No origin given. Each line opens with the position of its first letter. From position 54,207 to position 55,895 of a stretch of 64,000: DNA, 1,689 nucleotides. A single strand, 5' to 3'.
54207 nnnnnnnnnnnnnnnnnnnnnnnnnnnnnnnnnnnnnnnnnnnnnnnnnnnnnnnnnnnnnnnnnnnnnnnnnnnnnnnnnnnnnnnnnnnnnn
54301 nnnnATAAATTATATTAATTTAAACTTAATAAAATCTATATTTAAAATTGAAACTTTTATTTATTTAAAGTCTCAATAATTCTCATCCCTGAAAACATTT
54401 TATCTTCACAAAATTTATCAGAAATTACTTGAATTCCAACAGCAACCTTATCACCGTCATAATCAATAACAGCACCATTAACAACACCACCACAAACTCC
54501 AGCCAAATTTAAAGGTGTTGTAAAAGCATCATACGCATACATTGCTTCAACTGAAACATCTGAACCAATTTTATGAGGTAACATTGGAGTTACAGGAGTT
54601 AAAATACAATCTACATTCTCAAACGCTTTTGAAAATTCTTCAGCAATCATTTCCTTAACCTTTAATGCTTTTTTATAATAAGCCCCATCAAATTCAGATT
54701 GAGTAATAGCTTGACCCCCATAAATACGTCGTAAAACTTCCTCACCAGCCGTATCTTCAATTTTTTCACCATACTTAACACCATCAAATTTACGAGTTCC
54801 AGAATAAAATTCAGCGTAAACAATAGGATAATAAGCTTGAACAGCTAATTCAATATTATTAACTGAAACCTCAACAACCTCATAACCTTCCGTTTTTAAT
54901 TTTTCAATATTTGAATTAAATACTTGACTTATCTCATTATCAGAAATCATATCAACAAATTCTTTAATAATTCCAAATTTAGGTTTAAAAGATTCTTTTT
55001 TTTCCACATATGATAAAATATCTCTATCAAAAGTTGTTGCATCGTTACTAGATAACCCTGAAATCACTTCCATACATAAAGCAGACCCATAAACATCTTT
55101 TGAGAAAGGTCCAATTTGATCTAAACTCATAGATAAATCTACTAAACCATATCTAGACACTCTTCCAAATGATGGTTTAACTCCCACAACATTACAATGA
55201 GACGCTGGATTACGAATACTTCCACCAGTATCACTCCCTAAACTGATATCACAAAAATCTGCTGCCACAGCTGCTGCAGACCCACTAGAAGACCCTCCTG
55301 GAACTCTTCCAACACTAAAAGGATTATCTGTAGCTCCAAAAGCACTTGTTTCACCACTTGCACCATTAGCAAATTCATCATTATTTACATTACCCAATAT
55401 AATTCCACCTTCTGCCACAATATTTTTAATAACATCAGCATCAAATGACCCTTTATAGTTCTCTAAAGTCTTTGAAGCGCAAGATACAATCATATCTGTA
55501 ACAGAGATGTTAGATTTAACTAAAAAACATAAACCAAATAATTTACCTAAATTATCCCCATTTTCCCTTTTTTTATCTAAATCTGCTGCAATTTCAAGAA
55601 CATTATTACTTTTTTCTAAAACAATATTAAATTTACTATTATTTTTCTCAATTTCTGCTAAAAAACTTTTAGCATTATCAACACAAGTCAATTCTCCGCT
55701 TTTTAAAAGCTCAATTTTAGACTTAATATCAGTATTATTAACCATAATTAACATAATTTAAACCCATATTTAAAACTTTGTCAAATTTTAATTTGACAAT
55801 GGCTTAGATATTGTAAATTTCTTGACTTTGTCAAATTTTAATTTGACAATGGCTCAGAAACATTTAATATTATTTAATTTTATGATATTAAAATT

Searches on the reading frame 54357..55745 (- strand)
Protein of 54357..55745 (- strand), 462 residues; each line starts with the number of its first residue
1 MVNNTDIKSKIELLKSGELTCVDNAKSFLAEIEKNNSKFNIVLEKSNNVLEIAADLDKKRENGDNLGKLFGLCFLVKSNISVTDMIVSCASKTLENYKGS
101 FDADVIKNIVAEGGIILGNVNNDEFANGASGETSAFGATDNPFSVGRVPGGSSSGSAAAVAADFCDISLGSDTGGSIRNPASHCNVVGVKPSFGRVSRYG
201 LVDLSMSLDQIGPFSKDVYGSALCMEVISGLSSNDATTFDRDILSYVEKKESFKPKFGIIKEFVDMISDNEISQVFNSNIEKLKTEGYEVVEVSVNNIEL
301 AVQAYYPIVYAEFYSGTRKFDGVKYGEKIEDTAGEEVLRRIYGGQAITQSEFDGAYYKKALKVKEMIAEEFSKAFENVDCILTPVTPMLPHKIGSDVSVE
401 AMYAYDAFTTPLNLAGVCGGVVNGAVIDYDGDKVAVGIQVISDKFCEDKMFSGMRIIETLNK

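Call 23: find_homologous_proteins(query=window:54357-55745:-, max_evalue=1e-40)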
Query window:54357-55745:- (462 aa): 7983 proteins with E <= 1e-40 among 8000 candidates; the best 120 are listed.
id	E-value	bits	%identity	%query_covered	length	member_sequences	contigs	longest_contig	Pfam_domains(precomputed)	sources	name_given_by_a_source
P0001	0.0e+0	1011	100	100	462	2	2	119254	PF01425.27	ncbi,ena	-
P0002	6.5e-280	946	93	100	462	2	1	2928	PF01425.27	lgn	-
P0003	1.6e-266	902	88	100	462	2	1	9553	PF01425.27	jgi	jgi:aspartyl-tRNA(Asn)/glutamyl-tRNA(Gln) amidotransferase subunit A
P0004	2.5e-251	852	84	100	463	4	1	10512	PF01425.27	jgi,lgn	jgi:aspartyl-tRNA(Asn)/glutamyl-tRNA(Gln) amidotransferase subunit A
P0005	1.1e-228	777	75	100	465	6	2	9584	PF01425.27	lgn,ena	-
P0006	1.3e-228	777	77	100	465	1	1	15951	PF01425.27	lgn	-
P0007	1.6e-222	757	75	100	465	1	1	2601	PF01425.27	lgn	-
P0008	5.0e-217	739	71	100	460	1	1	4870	PF01425.27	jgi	-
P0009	2.5e-194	664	66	97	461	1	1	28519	PF01425.27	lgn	-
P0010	3.0e-192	657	64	100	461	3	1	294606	PF01425.27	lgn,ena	-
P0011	6.6e-191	653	63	99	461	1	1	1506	PF01425.27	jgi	-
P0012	2.2e-190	651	64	100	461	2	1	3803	PF01425.27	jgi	-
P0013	4.0e-189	647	63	100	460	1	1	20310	PF01425.27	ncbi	-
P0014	1.2e-188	646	62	100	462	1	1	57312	PF01425.27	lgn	-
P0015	2.6e-188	644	62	100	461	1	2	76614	PF01425.27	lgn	-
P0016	4.9e-188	644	62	100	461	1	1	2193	PF01425.27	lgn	-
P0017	5.4e-188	643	64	100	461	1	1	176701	PF01425.27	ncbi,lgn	-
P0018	6.5e-188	643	63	100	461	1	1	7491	PF01425.27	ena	-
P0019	7.2e-188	643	64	98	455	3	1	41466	PF01425.27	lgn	-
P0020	1.0e-187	643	62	99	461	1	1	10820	PF01425.27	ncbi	-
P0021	1.5e-187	642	62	100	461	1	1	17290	PF01425.27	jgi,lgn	jgi:aspartyl-tRNA(Asn)/glutamyl-tRNA(Gln) amidotransferase subunit A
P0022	2.4e-187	641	63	100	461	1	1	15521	PF01425.27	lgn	-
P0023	2.6e-187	641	61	99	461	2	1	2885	PF01425.27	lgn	-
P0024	2.4e-186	638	62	100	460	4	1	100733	PF01425.27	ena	-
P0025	2.7e-186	638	62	100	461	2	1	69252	PF01425.27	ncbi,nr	ncbi:MAG: Asp-tRNA(Asn)/Glu-tRNA(Gln) amidotransferase subunit GatA [Candidatus Woesearchaeota archa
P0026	2.7e-186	638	62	100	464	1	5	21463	PF01425.27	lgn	-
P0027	3.6e-186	637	62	100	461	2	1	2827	PF01425.27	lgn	-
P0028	7.0e-186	636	62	100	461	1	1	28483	PF01425.27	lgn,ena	-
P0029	7.3e-186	636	62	99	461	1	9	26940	PF01425.27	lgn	-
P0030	1.7e-185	635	61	99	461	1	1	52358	PF01425.27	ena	-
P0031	1.8e-185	635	64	100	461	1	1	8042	PF01425.27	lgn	-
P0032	2.4e-185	635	61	100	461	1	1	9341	PF01425.27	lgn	-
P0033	2.6e-185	635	63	100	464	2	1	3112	PF01425.27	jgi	-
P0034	3.3e-185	634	63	100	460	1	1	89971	PF01425.27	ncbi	-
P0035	1.4e-184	632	61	100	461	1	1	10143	PF01425.27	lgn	-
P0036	4.1e-184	631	61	99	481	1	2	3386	PF01425.27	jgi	-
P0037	5.3e-184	630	62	100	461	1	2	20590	PF01425.27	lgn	-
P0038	5.5e-183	627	61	100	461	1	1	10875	PF01425.27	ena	-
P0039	6.4e-183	627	61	100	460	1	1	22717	PF01425.27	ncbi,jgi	-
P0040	8.2e-183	626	60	100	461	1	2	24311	PF01425.27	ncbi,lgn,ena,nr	ncbi:MAG: aspartyl/glutamyl-tRNA amidotransferase subunit A [Nanoarchaeota archaeon]|nr:aspartyl/glu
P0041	4.0e-182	624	61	100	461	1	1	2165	PF01425.27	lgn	-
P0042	4.7e-182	624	61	100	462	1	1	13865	PF01425.27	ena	-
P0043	7.6e-182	623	61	100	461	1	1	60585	PF01425.27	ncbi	-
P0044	1.2e-181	622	63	99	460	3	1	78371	PF01425.27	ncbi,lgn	-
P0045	3.5e-181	621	62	100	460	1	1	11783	PF01425.27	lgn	-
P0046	4.0e-181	621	60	100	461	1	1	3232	PF01425.27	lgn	-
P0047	8.2e-181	620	63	100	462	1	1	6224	PF01425.27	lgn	-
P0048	1.5e-180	619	59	99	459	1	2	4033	PF01425.27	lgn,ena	-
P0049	3.9e-180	618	62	100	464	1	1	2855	PF01425.27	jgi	-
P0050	2.1e-179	615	61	100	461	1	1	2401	PF01425.27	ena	-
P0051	4.3e-179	614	60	99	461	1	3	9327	PF01425.27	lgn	-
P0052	5.6e-179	614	62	100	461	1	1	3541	PF01425.27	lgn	-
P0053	2.9e-178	611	61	100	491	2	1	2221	PF01425.27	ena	-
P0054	6.7e-178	610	62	100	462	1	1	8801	PF01425.27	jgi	-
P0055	3.1e-177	608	60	100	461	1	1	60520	PF01425.27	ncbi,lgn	ncbi:MAG: amidase family protein [Nanoarchaeota archaeon]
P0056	5.0e-177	607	60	99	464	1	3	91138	PF01425.27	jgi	jgi:aspartyl-tRNA(Asn)/glutamyl-tRNA(Gln) amidotransferase subunit A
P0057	9.0e-177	606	61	100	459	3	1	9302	PF01425.27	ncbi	-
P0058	2.2e-176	605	60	100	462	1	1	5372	PF01425.27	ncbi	-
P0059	5.4e-176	604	59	100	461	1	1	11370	PF01425.27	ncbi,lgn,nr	ncbi:MAG: aspartyl/glutamyl-tRNA amidotransferase subunit A [Nanoarchaeota archaeon]|nr:aspartyl/glu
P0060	1.1e-175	603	60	100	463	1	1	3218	PF01425.27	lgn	-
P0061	1.2e-175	603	61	98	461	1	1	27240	PF01425.27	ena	-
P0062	3.6e-175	601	61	100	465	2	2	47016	PF01425.27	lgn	-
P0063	6.4e-175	600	60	99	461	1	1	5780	PF01425.27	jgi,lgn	jgi:aspartyl-tRNA(Asn)/glutamyl-tRNA(Gln) amidotransferase subunit A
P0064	8.0e-175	600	60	98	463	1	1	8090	PF01425.27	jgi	-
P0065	1.6e-174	599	60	100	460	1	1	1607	PF01425.27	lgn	-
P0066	6.5e-174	597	58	100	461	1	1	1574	PF01425.27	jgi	-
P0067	1.8e-173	596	59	98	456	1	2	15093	PF01425.27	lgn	-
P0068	4.1e-173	594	59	100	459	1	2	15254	PF01425.27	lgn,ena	-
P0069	1.4e-172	593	58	100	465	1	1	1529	PF01425.27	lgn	-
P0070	2.5e-172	592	58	100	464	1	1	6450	PF01425.27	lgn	-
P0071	5.7e-172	591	58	100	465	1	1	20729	PF01425.27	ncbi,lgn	-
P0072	7.8e-172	590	61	98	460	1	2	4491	PF01425.27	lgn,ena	-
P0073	1.9e-171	589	59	100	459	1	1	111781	PF01425.27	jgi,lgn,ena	-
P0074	2.3e-171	589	60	99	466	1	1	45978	PF01425.27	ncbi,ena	-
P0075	6.5e-171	587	59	100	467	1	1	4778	PF01425.27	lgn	-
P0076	2.6e-170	585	58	100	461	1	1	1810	PF01425.27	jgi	-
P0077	3.4e-170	585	58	100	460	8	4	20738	PF01425.27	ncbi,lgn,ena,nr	ncbi:MAG: amidase family protein [Nanoarchaeota archaeon]|nr:amidase family protein [Nanoarchaeota a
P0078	7.6e-170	584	59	99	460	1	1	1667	PF01425.27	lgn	-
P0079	7.5e-169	580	59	98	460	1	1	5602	PF01425.27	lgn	-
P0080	2.4e-168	579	58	99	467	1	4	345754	PF01425.27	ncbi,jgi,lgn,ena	-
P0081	8.2e-168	577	63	89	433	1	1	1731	PF01425.27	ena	-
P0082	1.0e-167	577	58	100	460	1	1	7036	PF01425.27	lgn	-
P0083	2.9e-167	575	56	100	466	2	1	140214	PF01425.27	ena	-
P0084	7.7e-167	574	60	98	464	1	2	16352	PF01425.27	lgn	-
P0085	2.1e-165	569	58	100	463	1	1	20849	PF01425.27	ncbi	-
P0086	4.3e-165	568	57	100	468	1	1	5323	PF01425.27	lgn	-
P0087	5.2e-165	568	58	100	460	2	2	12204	PF01425.27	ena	-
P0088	6.2e-165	567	59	98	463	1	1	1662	PF01425.27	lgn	-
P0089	9.9e-164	563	57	98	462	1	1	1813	PF01425.27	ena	-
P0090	1.7e-163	563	58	98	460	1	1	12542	PF01425.27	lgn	-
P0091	4.4e-162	558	58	100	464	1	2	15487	PF01425.27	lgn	-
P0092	1.5e-161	556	62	86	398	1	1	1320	PF01425.27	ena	-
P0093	5.2e-161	554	57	98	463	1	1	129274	PF01425.27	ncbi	-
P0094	3.5e-160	552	56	100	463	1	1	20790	PF01425.27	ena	-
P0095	3.0e-158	545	58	98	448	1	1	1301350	PF01425.27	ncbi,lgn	-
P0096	6.4e-157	541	57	99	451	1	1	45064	PF01425.27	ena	-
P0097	3.4e-156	539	55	98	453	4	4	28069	PF01425.27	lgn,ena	-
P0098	5.1e-156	538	56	99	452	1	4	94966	PF01425.27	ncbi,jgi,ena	-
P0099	1.6e-155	536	55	98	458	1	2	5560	PF01425.27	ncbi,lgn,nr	ncbi:Asp-tRNA(Asn)/Glu-tRNA(Gln) amidotransferase subunit GatA [Candidatus Woesearchaeota archaeon]|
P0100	1.8e-155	536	57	98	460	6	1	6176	PF01425.27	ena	-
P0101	3.1e-155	535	55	98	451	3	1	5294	PF01425.27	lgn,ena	-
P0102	7.2e-155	534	55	99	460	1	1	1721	PF01425.27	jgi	jgi:aspartyl-tRNA(Asn)/glutamyl-tRNA(Gln) amidotransferase subunit A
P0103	1.3e-154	533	65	79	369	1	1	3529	PF01425.27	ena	-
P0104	1.4e-154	533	57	97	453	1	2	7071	PF01425.27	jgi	jgi:aspartyl-tRNA(Asn)/glutamyl-tRNA(Gln) amidotransferase subunit A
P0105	5.2e-154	531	54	98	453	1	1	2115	PF01425.27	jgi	-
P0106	1.8e-153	530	57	99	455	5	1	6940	PF01425.27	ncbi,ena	-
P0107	3.9e-153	529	56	98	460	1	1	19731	PF01425.27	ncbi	-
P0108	8.4e-153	527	55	97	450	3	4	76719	PF01425.27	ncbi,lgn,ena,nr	ncbi:MAG: Asp-tRNA(Asn)/Glu-tRNA(Gln) amidotransferase subunit GatA [Nanoarchaeota archaeon]|nr:Asp-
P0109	9.8e-153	527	55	98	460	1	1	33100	PF01425.27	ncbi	-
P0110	1.3e-152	527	56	97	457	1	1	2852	PF01425.27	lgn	-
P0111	1.7e-152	526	56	97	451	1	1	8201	PF01425.27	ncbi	-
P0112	2.1e-152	526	55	98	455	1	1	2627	PF01425.27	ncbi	-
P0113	2.8e-152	526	54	99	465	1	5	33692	PF01425.27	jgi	-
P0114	3.2e-152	526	55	98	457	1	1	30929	PF01425.27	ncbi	-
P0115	3.8e-152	525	56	98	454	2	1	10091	PF01425.27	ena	-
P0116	5.3e-152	525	54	99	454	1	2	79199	PF01425.27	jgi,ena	jgi:aspartyl-tRNA(Asn)/glutamyl-tRNA(Gln) amidotransferase subunit A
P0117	5.9e-152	525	55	97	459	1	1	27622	PF01425.27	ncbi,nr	ncbi:Asp-tRNA(Asn)/Glu-tRNA(Gln) amidotransferase subunit GatA [Candidatus Woesearchaeota archaeon]|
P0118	6.7e-152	524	55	98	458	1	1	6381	PF01425.27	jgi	-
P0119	8.4e-152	524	56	96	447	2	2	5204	PF01425.27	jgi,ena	-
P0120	1.4e-151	523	56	98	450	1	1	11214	PF01425.27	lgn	-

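Call 24: find_encoding_contigs(protein=P0003, flank=10000, max_places=2)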
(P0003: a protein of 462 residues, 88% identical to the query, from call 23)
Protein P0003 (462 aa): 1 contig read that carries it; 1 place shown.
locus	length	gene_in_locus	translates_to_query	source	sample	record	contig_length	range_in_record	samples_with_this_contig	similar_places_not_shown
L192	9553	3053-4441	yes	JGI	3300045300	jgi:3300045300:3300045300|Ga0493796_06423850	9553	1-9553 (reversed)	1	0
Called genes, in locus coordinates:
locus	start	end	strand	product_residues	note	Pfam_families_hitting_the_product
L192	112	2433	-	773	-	PF03175:DNA_pol_B_2 (faint), PF03104:DNA_pol_B_exo1, PF00136:DNA_pol_B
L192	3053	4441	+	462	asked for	PF01425:Amidase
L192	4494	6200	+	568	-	-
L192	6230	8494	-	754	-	PF02629:CoA_binding, PF13380:CoA_binding_2, PF13607:Succ_CoA_lig, PF13549:ATP-grasp_5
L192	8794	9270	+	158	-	PF00828:Ribosomal_L27A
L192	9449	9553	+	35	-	?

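Call 25: find_encoding_contigs(protein=P0004, flank=10000, max_places=2)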
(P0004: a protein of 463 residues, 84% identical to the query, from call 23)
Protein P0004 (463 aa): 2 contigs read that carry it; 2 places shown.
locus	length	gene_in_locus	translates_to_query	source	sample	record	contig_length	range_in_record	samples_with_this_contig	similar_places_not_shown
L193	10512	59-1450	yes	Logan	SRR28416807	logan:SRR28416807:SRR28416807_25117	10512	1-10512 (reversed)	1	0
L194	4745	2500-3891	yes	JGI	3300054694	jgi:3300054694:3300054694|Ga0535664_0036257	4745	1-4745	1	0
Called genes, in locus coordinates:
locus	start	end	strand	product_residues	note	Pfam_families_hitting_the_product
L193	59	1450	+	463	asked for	PF01425:Amidase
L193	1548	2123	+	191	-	-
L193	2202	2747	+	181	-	-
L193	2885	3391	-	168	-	PF03703:bPH_2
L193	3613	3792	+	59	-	-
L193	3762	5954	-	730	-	PF02629:CoA_binding, PF13380:CoA_binding_2, PF13607:Succ_CoA_lig, PF19045:Ligase_CoA_2 (weak), PF13549:ATP-grasp_5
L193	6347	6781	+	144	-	PF00828:Ribosomal_L27A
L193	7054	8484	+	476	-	PF00344:SecY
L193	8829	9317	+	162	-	-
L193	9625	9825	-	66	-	-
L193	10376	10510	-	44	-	?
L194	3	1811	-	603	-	?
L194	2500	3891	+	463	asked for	PF01425:Amidase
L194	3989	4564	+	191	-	-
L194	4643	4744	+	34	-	?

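Call 26: find_encoding_contigs(protein=P0006, flank=10000, max_places=2)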
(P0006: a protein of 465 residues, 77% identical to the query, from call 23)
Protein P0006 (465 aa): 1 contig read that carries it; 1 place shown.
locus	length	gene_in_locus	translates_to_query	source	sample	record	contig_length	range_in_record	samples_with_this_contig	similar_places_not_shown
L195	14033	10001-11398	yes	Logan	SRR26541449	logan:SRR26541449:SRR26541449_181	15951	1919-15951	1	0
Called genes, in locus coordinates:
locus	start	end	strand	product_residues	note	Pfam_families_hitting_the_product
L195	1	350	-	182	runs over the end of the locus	PF04981:NMD3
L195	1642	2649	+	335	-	PF00389:2-Hacid_dh, PF02826:2-Hacid_dh_C, PF01262:AlaDh_PNT_C (weak)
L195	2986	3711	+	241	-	PF01876:RNase_P_p30 (weak)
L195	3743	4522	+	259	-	PF00575:S1 (weak), PF07541:EIF_2_alpha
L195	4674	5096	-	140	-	PF00293:NUDIX, PF14815:NUDIX_4 (weak)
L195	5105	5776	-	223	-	PF00899:ThiF, PF03435:Sacchrp_dh_NADP (weak)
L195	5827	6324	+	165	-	PF01956:EMC3_TMCO1 (weak)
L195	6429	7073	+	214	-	-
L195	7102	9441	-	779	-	PF03104:DNA_pol_B_exo1, PF00136:DNA_pol_B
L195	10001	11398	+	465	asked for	PF01425:Amidase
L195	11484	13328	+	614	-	-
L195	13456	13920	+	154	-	PF00828:Ribosomal_L27A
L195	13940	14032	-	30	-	?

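Call 46: find_encoding_contigs(protein=P0009, flank=10000, max_places=1)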
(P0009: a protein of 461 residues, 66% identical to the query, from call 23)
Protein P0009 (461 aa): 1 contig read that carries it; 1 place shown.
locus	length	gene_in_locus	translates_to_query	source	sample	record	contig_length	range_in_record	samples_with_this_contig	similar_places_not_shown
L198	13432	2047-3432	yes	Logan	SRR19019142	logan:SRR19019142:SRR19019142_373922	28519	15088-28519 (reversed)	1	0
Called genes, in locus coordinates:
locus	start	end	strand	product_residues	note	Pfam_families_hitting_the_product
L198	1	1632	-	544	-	?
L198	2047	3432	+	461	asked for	PF01425:Amidase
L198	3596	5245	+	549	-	-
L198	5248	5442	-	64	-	-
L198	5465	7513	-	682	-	PF02629:CoA_binding, PF13380:CoA_binding_2, PF13607:Succ_CoA_lig, PF19045:Ligase_CoA_2, PF13549:ATP-grasp_5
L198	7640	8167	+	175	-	PF00828:Ribosomal_L27A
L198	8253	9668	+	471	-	PF00344:SecY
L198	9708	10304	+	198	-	-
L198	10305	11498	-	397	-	PF01970:TctA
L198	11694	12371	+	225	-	PF00154:RecA_N, PF03796:DnaB_C (faint), PF06745:ATPase, PF08423:Rad51, PF20720:nSTAND3 (weak), PF01637:ATPase_2 (weak), PF13481:AAA_25, PF13479:AAA_24, +2 more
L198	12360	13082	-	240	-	-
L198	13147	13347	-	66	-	PF02597:ThiS (weak)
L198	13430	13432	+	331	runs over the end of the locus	PF00483:NTP_transferase, PF12804:NTP_transf_3, PF25084:LbH_EIF2B (weak)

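Call 47: find_encoding_contigs(protein=P0005, flank=10000, max_places=2)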
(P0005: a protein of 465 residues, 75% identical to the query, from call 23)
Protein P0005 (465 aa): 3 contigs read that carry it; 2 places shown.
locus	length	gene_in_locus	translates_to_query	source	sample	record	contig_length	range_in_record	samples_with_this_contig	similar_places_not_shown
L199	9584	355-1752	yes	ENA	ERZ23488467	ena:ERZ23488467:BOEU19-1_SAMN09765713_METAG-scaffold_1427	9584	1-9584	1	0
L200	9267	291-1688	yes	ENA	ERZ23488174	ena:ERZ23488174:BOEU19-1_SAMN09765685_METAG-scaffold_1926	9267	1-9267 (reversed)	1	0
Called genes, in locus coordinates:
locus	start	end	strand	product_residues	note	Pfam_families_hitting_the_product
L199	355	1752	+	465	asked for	PF01425:Amidase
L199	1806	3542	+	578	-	-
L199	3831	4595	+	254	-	PF01725:Ham1p_like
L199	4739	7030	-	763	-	PF02629:CoA_binding, PF13380:CoA_binding_2, PF13607:Succ_CoA_lig, PF13549:ATP-grasp_5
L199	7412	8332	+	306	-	PF08240:ADH_N, PF00107:ADH_zinc_N, PF13602:ADH_zinc_N_2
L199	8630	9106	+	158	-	PF00828:Ribosomal_L27A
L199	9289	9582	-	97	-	?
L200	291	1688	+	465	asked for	PF01425:Amidase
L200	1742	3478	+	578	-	-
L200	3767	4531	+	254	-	PF01725:Ham1p_like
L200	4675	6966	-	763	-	PF02629:CoA_binding, PF13380:CoA_binding_2, PF13607:Succ_CoA_lig, PF13549:ATP-grasp_5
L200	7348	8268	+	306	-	PF08240:ADH_N, PF00107:ADH_zinc_N, PF13602:ADH_zinc_N_2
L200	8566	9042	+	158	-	PF00828:Ribosomal_L27A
